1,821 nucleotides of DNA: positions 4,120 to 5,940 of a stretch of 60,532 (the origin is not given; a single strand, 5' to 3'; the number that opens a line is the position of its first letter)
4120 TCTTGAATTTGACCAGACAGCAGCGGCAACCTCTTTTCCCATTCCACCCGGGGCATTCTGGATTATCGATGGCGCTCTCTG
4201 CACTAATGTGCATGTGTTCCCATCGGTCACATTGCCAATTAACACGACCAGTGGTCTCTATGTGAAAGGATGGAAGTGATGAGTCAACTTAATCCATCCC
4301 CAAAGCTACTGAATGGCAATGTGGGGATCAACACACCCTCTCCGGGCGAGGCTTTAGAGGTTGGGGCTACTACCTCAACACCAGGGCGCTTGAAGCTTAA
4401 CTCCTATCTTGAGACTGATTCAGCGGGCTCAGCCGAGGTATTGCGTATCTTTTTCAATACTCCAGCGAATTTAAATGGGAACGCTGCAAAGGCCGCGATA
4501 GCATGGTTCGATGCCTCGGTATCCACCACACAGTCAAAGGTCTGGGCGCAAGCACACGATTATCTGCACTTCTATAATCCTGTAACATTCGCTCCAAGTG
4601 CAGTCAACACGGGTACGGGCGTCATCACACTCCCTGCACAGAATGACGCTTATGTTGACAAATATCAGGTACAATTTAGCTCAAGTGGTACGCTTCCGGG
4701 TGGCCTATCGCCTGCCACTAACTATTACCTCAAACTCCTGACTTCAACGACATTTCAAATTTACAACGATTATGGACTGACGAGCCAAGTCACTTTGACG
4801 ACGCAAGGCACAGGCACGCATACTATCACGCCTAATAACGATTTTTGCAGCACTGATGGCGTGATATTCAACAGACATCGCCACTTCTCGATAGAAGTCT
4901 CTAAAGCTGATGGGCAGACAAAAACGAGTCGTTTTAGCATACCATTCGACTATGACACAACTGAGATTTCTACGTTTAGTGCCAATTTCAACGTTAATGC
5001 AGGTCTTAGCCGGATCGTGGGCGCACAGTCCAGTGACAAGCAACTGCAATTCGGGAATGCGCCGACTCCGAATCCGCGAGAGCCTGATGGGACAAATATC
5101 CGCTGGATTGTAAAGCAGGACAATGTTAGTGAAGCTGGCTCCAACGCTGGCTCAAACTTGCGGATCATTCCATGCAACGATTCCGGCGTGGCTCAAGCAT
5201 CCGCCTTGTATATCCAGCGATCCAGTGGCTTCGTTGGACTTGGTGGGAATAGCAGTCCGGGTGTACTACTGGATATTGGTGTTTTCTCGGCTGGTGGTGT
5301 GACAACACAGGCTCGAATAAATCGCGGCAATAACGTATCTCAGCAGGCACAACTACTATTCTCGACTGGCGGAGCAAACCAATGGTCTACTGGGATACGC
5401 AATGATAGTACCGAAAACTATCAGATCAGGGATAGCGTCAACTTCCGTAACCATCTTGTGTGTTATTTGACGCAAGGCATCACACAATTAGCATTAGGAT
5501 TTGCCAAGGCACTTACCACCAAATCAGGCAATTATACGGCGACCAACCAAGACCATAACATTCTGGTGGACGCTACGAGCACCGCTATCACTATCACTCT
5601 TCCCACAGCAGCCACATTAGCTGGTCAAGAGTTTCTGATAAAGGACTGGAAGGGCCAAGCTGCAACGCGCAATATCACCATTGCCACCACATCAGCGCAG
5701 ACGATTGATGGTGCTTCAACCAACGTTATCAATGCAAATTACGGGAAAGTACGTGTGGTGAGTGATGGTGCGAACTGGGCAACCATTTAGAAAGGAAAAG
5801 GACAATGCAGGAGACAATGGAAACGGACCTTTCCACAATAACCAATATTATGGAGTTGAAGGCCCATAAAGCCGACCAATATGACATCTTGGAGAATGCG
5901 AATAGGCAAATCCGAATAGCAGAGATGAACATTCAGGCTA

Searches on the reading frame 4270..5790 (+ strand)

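Call 8: search_protein_families(library=phrogs, proteins=[window:4270-5790:+], max_evalue=0.00001)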
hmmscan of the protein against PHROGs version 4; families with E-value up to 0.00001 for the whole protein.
window:4270-5790:+ (506 aa): 2 families
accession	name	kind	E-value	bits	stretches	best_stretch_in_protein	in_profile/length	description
phrog_4013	-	unknown function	5.2e-11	42.9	1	171-328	243-387/659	-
phrog_20556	-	tail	1.1e-09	38.8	1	413-504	299-393/528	baseplate protein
